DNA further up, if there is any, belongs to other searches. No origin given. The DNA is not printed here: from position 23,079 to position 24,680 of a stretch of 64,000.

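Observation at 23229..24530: Stand-alone SIR2_2-type protein with a novel N-terminal domain: candidate single-gene NAD-depleting defence module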

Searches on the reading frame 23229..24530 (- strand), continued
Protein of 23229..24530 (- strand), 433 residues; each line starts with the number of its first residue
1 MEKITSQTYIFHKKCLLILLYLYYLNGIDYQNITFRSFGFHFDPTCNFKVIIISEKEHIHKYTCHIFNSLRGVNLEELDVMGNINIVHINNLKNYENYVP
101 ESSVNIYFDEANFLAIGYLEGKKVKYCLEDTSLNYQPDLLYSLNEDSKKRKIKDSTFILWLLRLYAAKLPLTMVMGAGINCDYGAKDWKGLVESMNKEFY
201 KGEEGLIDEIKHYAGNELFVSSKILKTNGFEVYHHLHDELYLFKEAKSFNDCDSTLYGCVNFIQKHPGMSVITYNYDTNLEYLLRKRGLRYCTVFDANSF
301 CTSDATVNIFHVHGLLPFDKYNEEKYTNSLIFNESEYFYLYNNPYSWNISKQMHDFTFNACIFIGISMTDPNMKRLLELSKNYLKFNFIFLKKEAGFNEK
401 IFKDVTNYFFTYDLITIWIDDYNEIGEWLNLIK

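Call 19: find_related_loci(query=A1, collection=genome_contigs, flank=8000)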
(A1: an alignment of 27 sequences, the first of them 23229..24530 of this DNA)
Query A1 (433 aa) in genome_contigs; peptide patterns used: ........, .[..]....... (x = any residue, [..] = any of these).
122 stretches matched a pattern; 116 encode a relative of the query (tblastn E <= 1e-3); the best 80 are kept; 80 distinct loci.
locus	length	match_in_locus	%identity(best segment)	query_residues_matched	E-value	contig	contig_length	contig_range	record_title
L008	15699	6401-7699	89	1-433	0e+0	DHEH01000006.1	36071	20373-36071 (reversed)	MAG TPA_asm: Bacillales bacterium UBA4855 UBA4855_contig_6774, whole genome shotgun sequence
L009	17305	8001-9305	65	1-432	0e+0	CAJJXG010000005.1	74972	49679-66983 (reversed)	MAG TPA_asm: uncultured Bacillales bacterium isolate ERR321628-bin.40 genome assembly, contig: NODE_173_length_74972_cov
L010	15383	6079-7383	67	1-432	0e+0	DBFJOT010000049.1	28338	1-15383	MAG TPA_asm: Candidatus Onthovivens sp. isolate MAG8465 contig49, whole genome shotgun sequence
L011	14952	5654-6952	66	1-432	0e+0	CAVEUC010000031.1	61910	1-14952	Lachnospiraceae bacterium GAM79 isolate H07667-L1_cleanbin_000062 genome assembly, contig: Spades_H07667-L1_contig_328,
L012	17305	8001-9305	64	1-432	0e+0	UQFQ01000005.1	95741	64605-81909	uncultured Mollicutes bacterium isolate UMGS238 genome assembly, contig: NODE_91_length_95741_cov_6.850051, whole genome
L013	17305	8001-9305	65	1-432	0e+0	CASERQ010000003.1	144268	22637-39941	uncultured bacterium isolate O104_L1_H550_idba_bin.52 genome assembly, contig: O104_L1_H550_idba_bin.52.fa_scaffold_31,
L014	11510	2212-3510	66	1-432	0e+0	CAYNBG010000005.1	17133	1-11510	MAG TPA_asm: uncultured Staphylococcaceae bacterium isolate binchicken_co323_429 genome assembly, contig: NODE_3371_leng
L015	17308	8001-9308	61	1-432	0e+0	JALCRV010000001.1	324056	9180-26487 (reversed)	MAG: Bacilli bacterium isolate UW_MP_BACIL3_1 Ga0455773_000003, whole genome shotgun sequence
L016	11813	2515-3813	65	1-432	0e+0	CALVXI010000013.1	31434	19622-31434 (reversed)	MAG: uncultured Bacilli bacterium isolate BRZ_E__bin40 genome assembly, contig: BRZ_E__NODE_2926_length_31434_cov_28.710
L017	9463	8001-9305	66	1-432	0e+0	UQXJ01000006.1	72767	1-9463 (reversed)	uncultured Mollicutes bacterium isolate UMGS732 genome assembly, contig: NODE_47_length_72767_cov_31.627310, whole genom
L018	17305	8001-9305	65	1-432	0e+0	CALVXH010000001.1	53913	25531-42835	MAG: uncultured Bacilli bacterium isolate BRZ_SL__bin15 genome assembly, contig: BRZ_SL__NODE_763_length_53913_cov_5.907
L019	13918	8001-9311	64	1-432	0e+0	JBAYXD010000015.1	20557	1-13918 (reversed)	MAG: Bacilli bacterium isolate SO_2017_CLC_12 scaffold_3404_c1_PH3_2017, whole genome shotgun sequence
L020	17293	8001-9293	65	1-432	0e+0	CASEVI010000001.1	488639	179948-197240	uncultured bacterium isolate A67_L2_327327_idba_bin.107 genome assembly, contig: A67_L2_327327_idba_bin.107.fa_scaffold_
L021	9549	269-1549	64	9-432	0e+0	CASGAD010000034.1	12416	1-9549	uncultured bacterium isolate SI.B54.metabat-bins.49 genome assembly, contig: SI.B54.metabat-bins.49.fa_k141_255827, whol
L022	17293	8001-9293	63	5-432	0e+0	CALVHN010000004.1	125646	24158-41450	MAG: uncultured Bacilli bacterium isolate BRZ_KR__bin95 genome assembly, contig: BRZ_KR__NODE_84_length_125646_cov_15.47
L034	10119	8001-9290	60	1-429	7e-177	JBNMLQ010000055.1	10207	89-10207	MAG: Candidatus Enterosoma sp. isolate CM_BacEnt1178.13 k141_457584_length_10207_cov_18.6594, whole genome shotgun seque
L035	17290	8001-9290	61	1-429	7e-177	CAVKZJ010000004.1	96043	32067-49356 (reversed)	bacterium isolate H07658-L1_cleanbin_000008 genome assembly, contig: Spades_H07658-L1_contig_42, whole genome shotgun se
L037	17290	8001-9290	61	1-429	3e-176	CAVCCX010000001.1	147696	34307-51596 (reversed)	Bacteroides uniformis isolate H07666-L1_cleanbin_000019 genome assembly, contig: Spades_H07666-L1_contig_15, whole genom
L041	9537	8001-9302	58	1-432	8e-175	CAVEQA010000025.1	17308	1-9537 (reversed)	Paludibacteraceae bacterium isolate H07675-L1_cleanbin_000053 genome assembly, contig: Spades_H07675-L1_contig_2711, who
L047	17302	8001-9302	59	1-432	3e-173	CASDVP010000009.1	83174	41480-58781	uncultured Firmicutes bacterium isolate O52_L3_315315_idba_bin.97 genome assembly, contig: O52_L3_315315_idba_bin.97.fa_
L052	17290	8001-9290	61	1-429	3e-171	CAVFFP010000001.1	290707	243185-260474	bacterium isolate G02614-L1_cleanbin_000026 genome assembly, contig: Spades_G02614-L1_contig_6, whole genome shotgun seq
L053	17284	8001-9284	58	1-429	3e-171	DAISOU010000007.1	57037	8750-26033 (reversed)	MAG TPA_asm: Bacillota bacterium isolate CTOTU40166 NODE_525_length_57037_cov_4.812116, whole genome shotgun sequence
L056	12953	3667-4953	60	1-429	5e-171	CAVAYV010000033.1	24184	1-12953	bacterium isolate H07662-L1_cleanbin_000003 genome assembly, contig: Spades_H07662-L1_contig_83, whole genome shotgun se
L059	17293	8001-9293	59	1-429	9e-171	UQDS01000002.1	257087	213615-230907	uncultured Mollicutes bacterium isolate UMGS171 genome assembly, contig: NODE_11_length_257087_cov_6.140022, whole genom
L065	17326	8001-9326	60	1-432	4e-169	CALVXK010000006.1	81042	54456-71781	MAG: uncultured Bacilli bacterium isolate BRZ_QC__bin46 genome assembly, contig: BRZ_QC__NODE_219_length_81042_cov_11.58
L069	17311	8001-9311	60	1-432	2e-168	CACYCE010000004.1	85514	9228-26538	MAG: uncultured Erysipelotrichaceae bacterium isolate RUG11814 genome assembly, contig: RUG11814_asm_4, whole genome sho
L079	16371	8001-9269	58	7-429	1e-164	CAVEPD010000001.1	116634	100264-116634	bacterium isolate H07646-L1_cleanbin_000039 genome assembly, contig: Spades_H07646-L1_contig_29, whole genome shotgun se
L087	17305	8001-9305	58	1-432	4e-162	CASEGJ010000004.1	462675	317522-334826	uncultured Bacillales bacterium isolate SI.O46.metabat-bins.30 genome assembly, contig: SI.O46.metabat-bins.30.fa_k141_1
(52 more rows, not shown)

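Call 20: search_protein_representatives(protein=window:23229-24530:-)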
Query: 433 residues. Proteins with E-value up to 0.001 (for the whole library): 1764; up to 1e-10: 863; up to 1e-30: 16. The best 150 are listed.
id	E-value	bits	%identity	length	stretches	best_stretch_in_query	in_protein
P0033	6.4e-186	635.0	64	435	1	1-432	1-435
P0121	2.0e-55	205.0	63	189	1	304-432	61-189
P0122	2.0e-53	198.4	79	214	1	318-432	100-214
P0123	5.1e-53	197.1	77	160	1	317-432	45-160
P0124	1.4e-51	192.4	65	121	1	312-431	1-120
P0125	1.7e-48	182.1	45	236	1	1-198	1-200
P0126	6.1e-48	180.3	58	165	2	94-202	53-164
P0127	1.0e-46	176.3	53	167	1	7-165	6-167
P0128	1.4e-35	139.5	64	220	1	342-430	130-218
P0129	1.4e-34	136.3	54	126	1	1-121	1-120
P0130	1.8e-34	135.9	31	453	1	136-429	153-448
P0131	6.0e-34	134.2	31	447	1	91-431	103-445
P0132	1.0e-33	133.4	35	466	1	145-430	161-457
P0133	1.8e-32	129.3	31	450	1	163-426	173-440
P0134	2.2e-32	129.1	89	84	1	1-65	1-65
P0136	4.7e-30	121.4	34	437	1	89-429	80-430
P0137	1.2e-29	120.0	31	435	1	158-429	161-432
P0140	7.7e-28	114.1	33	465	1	107-426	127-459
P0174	1.6e-23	99.8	30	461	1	90-425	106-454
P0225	7.7e-21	91.0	30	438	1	53-429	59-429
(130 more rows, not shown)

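Call 21: predict_structure(alignment_id=A1)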
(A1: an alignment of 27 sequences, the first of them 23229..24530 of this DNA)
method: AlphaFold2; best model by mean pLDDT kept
length: 433 residues; sequences in the alignment: 27
mean_pLDDT: 76.3   pTM: 0.78
mean pLDDT of the five models: 76.3, 75.4, 74.5, 70.9, 66.8
residues with pLDDT >= 90: 110; 70-90: 186; 50-70: 100; < 50: 37
segments of 3 or more residues with pLDDT < 50: 39-41, 218-228, 329-346, 348-350
pLDDT, mean of each block of 10 residues (from residue 1): 71 93 93 77 73 89 92 89 93 85 93 91 86 62 86 83 92 75 64 73 76 57 43 71 72 83 89 70 83 66 79 61 58 36 43 65 74 62 86 85 86 89 88 86
secondary structure, 60 per line:
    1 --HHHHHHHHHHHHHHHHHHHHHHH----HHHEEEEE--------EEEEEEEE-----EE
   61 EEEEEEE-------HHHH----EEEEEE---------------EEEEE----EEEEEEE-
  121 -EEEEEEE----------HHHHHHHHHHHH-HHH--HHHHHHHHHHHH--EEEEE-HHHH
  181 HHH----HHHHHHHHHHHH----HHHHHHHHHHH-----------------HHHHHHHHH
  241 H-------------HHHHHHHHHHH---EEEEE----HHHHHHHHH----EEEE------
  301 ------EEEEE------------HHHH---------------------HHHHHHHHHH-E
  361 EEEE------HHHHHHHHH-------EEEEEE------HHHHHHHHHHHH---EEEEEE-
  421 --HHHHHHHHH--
elements in order: H3-25 E33-37 E46-53 E59-67 H75-78 E83-88 E104-108 E113-119 E122-128 H139-150 H157-168 E171-175 H177-183 H188-199 H204-214 H232-241 H255-265 E269-273 H278-286 E291-294 E307-311 H324-327 H349-358 E360-364 H371-379 E387-392 H399-410 E414-419 H423-431

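Call 24: fold_search(model_id=the predicted structure, library=pdb)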
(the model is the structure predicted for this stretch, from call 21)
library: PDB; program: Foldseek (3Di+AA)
matches with E <= 10: 794; with E <= 0.001: 109
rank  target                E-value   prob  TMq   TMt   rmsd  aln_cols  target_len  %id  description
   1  8bto_A                3.3e-11  1.00  0.39  0.36   7.5       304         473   16  Helical structure of BcThsA in complex with 1''-3'gcADPR (released 2024-02-21)
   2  8btp_A                6.6e-11  1.00  0.40  0.37   7.4       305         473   18  Helical structure of BcThsA in complex with 1''-3'gc(etheno)ADPR (released 2024-02-21)
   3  9v0g_E                6.3e-10  1.00  0.41  0.60   6.6       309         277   16  Helical structure of KomBC Complex (released 2025-12-17)
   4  8zsf_A                7.1e-10  1.00  0.45  0.68   4.6       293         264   18  CryoEM Helical Structure of KomC (released 2025-12-10)
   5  8wc0_B                1.1e-09  1.00  0.41  0.37   7.1       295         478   14  Crystal structure of EcThsA (released 2024-09-18)
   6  8wc0_A                2.7e-09  1.00  0.41  0.37   7.1       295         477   14  Crystal structure of EcThsA (released 2024-09-18)
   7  8wkx_E                3.4e-09  1.00  0.43  0.20   6.4       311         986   16  Cryo-EM structure of DSR2 (released 2024-05-22)
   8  9v12_i                4.0e-09  1.00  0.42  0.60   6.2       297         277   17  Helical structure of KomBCMUT in complex with dITP and NAD (released 2025-12-24)
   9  9xvc_E                5.7e-09  1.00  0.41  0.63   5.8       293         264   19  Cryo-EM Helical Structure of the dITP-KomBC(H146N) Complex with NAD Fragments (released 2026-01-21)
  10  6lhx_A                7.2e-09  1.00  0.39  0.37   7.0       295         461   16  Crystal structure of ThsA (released 2020-06-24)
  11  8k9a_C                9.1e-09  1.00  0.43  0.21   5.5       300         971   16  Cryo-EM structure of DSR2-DSAD1 state 2 (released 2024-05-01)
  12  8wyb_A                1.1e-08  1.00  0.41  0.20   6.2       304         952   15  Cryo-EM structure of DSR2 (H171A)-tube-NAD+ complex (released 2024-04-10)
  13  6lhx_C                1.4e-08  1.00  0.39  0.37   6.9       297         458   17  Crystal structure of ThsA (released 2020-06-24)
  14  7uxt_B                1.7e-08  1.00  0.35  0.33   8.7       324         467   15  Crystal structure of ligand-free SeThsA (released 2022-09-07)
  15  8w56_A                1.9e-08  1.00  0.44  0.22   6.5       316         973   17  Cryo-EM structure of DSR2-DSAD1 state 1 (released 2024-05-01)
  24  8zc9_A                6.8e-08  1.00  0.42  0.20   6.7       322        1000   14  The Cryo-EM structure of DSR2-Tail tube-NAD+ complex (released 2024-09-11)
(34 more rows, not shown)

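Call 25: search_protein_families(library=pfam, proteins=[P0130, P0131, P0132, P0133, P0136, P0137, P0140, P0174, P0225], max_evalue=0.1)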
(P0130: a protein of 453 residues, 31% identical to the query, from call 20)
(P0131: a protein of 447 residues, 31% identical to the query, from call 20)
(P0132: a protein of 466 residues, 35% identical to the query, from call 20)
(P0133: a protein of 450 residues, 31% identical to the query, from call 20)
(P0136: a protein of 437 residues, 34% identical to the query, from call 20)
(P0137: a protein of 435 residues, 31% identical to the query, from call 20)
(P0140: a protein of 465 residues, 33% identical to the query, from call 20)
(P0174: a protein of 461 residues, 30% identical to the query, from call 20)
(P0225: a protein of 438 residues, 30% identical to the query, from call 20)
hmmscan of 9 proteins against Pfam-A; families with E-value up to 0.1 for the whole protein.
P0130 (453 aa): 1 family
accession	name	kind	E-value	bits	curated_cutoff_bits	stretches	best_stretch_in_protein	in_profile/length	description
PF13289.12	SIR2_2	-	2.9e-20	73.2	24.5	1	290-417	3-125/141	SIR2-like domain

P0131 (447 aa): 1 family
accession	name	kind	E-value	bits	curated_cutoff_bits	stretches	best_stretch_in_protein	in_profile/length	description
PF13289.12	SIR2_2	-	4.6e-19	69.4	24.5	1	285-414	3-127/141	SIR2-like domain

P0132 (466 aa): 1 family
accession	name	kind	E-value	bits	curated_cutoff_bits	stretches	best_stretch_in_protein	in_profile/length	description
PF13289.12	SIR2_2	-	3e-17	63.5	24.5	1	295-423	3-124/141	SIR2-like domain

P0133 (450 aa): 1 family
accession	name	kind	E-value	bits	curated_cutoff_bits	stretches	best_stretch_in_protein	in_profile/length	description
PF13289.12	SIR2_2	-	1.5e-19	71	24.5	1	285-420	3-135/141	SIR2-like domain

P0136 (437 aa): 2 families
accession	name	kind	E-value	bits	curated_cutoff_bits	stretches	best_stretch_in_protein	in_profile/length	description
PF13289.12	SIR2_2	-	5.7e-19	69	24.5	1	271-399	3-128/141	SIR2-like domain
PF20870.2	FAM186A-B_N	-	0.042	13.7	27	0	142-172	206-236/243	FAM186A/B, N-terminal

P0137 (435 aa): 2 families
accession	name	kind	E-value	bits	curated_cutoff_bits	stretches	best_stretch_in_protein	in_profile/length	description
PF13289.12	SIR2_2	-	6.3e-16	59.2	24.5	1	275-417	2-138/141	SIR2-like domain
PF22879.1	AIPR_N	-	0.00079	19.9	28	1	60-124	80-149/151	Abortive infection phage resistance protein N-terminal domain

P0140 (465 aa): 2 families
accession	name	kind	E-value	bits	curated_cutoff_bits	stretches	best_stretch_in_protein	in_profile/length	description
PF13289.12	SIR2_2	-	3e-16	60.3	24.5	1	300-427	3-127/141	SIR2-like domain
PF07899.16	Frigida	-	0.0072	16.1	25.7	1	248-310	217-272/289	Frigida-like protein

P0174 (461 aa): 2 families
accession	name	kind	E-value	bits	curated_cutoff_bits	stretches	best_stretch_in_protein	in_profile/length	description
PF13289.12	SIR2_2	-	1.1e-19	71.4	24.5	1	296-421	3-124/141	SIR2-like domain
PF18148.6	RGS_DHEX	-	0.037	14.6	22.5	1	142-184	8-50/100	Regulator of G-protein signalling DHEX domain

P0225 (438 aa): 2 families
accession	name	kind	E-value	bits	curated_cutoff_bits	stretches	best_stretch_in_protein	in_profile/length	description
PF13289.12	SIR2_2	-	2.4e-16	60.5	24.5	1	270-397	2-126/141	SIR2-like domain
PF11080.13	GhoS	-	0.076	13.5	21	0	73-99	43-69/94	Endoribonuclease GhoS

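Call 26: search_protein_families(library=padloc, proteins=[P0130, P0131, P0132, P0133, P0136, P0137, P0140, P0174, P0225], max_evalue=0.01)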
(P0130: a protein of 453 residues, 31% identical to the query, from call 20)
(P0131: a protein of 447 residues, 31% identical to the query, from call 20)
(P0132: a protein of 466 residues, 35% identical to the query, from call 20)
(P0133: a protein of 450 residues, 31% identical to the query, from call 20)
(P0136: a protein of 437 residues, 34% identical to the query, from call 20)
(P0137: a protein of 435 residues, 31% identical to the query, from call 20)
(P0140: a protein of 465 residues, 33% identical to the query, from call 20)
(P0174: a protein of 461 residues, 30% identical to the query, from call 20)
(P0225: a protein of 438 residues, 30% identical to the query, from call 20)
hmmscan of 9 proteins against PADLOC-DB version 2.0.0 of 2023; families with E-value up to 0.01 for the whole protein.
P0130 (453 aa): 8 families
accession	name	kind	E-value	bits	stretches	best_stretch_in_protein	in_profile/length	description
PDLC00407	ThsA1|ThsA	-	9.1e-15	52.2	2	292-450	108-273/478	STALD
PDLC04968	PDC-S25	-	2.7e-10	37.9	1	175-398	14-239/517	-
PDLC00409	ThsA1|ThsA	-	6.4e-09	33.5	1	291-417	108-230/242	STALD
PDLC04967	PDC-S25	-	8.6e-07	26.3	1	289-398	148-249/528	-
PDLC00412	ThsA1|ThsA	-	1.5e-06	25.5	1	380-450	22-109/314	STALD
PDLC05061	PDC-S65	-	0.00015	19.2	1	290-350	142-199/592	-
PDLC04084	SIR2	-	0.0008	16.8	0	278-311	170-203/414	-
PDLC04093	SIR2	-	0.0047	14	0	241-310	102-174/395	-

P0131 (447 aa): 4 families
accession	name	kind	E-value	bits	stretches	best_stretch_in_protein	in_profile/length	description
PDLC00407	ThsA1|ThsA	-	9.6e-12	42.3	1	178-445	19-273/478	STALD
PDLC00412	ThsA1|ThsA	-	3e-07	27.9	1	376-445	23-109/314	STALD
PDLC00409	ThsA1|ThsA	-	3.8e-07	27.7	1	287-412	109-230/242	STALD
PDLC05061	PDC-S65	-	0.0036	14.6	0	173-207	25-59/592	-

P0132 (466 aa): 5 families
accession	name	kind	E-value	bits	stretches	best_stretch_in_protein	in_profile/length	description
PDLC00407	ThsA1|ThsA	-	2.7e-13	47.4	1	172-421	7-225/478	STALD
PDLC00409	ThsA1|ThsA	-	3.2e-11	41.1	1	169-419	5-224/242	STALD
PDLC04087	SIR2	-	6.8e-05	19.9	1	180-321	12-161/343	-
PDLC04093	SIR2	-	0.00036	17.6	1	244-315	102-174/395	-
PDLC05061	PDC-S65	-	0.0009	16.6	1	289-335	136-181/592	-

P0133 (450 aa): 4 families
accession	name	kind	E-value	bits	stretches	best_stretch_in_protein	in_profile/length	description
PDLC00407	ThsA1|ThsA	-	7.5e-13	45.9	1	171-448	13-276/478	STALD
PDLC00409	ThsA1|ThsA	-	4.1e-10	37.5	1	178-409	20-227/242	STALD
PDLC00412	ThsA1|ThsA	-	0.00053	17.2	1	376-414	23-65/314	STALD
PDLC04079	SIR2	-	0.0053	13.4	0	374-445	322-392/430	-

P0136 (437 aa): 8 families
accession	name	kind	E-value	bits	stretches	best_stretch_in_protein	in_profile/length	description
PDLC00407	ThsA1|ThsA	-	9.5e-16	55.5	2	149-199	3-53/478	STALD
PDLC00409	ThsA1|ThsA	-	2.2e-11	41.6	2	148-198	3-53/242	STALD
PDLC03856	LmuA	-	9.5e-10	36.2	1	153-435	2-271/433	-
PDLC04166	Dsr1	-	9.8e-10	34.8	1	158-432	15-278/1227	-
PDLC00412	ThsA1|ThsA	-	8.2e-06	23.1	1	362-435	23-112/314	STALD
PDLC02183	Dsr1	-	2e-05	20.5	1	168-381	23-230/1275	-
PDLC04082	SIR2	-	0.00015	18.8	1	153-299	4-159/345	-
PDLC04093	SIR2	-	0.0016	15.5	1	183-299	63-182/395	-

P0137 (435 aa): 2 families
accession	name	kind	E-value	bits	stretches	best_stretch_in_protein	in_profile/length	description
PDLC05061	PDC-S65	-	0.0029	15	1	275-315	141-180/592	-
PDLC05060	PDC-S65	-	0.0072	13.2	0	272-338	46-108/503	-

P0140 (465 aa): 2 families
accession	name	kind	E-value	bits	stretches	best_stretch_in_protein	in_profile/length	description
PDLC04094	SIR2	-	8.9e-06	23.1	1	212-316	65-168/399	-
PDLC04087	SIR2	-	4e-05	20.7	1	186-330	15-164/343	-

P0174 (461 aa): 2 families
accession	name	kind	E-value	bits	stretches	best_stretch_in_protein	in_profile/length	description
PDLC00407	ThsA1|ThsA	-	2.4e-14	50.9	2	298-459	108-272/478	STALD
PDLC04087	SIR2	-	0.00028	17.9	1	183-326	15-164/343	-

P0225 (438 aa): 3 families
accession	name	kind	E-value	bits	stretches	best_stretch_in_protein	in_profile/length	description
PDLC04087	SIR2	-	1.4e-06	25.4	1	154-294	5-158/343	-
PDLC05061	PDC-S65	-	0.00084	16.7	1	257-310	129-180/592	-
PDLC05060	PDC-S65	-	0.0069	13.3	0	258-313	38-91/503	-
